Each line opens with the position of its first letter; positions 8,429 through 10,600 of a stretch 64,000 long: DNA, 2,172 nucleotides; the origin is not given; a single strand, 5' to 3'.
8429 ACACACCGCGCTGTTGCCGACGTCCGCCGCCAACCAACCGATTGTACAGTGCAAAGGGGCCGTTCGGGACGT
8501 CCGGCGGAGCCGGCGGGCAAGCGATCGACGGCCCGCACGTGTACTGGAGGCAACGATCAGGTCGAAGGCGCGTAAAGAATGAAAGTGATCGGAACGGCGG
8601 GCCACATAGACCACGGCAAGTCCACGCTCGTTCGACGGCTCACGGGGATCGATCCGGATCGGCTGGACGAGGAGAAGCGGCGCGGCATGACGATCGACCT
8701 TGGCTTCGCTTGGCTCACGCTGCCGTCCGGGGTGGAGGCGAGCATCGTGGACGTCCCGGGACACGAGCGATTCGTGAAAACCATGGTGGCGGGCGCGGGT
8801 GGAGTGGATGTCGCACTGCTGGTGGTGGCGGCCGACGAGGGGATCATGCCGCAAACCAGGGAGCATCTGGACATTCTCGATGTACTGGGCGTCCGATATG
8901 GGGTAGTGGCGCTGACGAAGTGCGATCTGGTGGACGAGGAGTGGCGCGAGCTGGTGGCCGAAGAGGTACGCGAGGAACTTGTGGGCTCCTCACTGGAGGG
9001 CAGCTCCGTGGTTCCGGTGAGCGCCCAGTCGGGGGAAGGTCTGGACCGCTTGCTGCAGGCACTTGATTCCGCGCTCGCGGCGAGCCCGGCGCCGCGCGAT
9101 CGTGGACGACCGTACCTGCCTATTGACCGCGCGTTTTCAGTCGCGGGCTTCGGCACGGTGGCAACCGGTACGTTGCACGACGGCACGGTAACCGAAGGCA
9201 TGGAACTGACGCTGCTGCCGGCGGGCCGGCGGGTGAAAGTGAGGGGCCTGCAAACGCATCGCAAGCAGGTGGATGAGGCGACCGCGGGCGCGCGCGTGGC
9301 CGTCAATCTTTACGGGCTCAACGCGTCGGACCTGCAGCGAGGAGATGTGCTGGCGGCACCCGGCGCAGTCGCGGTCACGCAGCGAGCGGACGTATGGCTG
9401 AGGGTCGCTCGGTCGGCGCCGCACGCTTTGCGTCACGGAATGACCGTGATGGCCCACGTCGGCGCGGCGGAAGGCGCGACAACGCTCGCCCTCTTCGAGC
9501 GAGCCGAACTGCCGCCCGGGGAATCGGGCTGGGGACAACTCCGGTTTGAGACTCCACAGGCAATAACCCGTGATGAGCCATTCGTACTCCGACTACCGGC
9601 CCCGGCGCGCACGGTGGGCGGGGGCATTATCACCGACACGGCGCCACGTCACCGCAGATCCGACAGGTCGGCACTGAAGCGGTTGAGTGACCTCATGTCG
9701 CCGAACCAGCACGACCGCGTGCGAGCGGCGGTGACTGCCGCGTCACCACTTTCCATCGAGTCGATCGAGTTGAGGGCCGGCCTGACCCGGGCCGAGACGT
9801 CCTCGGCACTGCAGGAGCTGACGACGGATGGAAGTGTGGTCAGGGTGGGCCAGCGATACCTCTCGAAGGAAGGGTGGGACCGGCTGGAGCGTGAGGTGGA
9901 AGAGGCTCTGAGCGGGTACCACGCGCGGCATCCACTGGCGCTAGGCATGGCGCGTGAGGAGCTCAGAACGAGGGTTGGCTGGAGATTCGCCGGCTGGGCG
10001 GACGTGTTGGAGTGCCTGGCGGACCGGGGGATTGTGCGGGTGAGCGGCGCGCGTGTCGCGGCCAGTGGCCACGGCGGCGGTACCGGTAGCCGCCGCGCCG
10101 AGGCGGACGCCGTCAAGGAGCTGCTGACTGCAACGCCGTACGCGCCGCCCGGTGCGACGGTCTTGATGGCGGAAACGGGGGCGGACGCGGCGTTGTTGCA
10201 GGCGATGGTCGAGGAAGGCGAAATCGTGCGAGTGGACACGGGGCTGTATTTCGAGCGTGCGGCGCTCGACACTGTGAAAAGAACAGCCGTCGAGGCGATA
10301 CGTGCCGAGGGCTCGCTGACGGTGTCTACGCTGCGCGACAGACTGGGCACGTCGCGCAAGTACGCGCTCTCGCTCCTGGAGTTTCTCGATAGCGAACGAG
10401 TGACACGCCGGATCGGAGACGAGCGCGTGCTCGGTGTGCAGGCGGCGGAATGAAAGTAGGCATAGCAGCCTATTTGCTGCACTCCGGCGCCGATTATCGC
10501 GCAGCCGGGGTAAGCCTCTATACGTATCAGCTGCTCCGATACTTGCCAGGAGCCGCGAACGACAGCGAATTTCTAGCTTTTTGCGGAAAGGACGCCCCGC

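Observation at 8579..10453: selB without selA, selD, tRNA-Sec or an obvious selenoprotein in 64 kb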

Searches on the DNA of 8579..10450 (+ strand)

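Call 34: search_rna_families(sources=[L001, L003, L004, L005, L006], threshold=gathering)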
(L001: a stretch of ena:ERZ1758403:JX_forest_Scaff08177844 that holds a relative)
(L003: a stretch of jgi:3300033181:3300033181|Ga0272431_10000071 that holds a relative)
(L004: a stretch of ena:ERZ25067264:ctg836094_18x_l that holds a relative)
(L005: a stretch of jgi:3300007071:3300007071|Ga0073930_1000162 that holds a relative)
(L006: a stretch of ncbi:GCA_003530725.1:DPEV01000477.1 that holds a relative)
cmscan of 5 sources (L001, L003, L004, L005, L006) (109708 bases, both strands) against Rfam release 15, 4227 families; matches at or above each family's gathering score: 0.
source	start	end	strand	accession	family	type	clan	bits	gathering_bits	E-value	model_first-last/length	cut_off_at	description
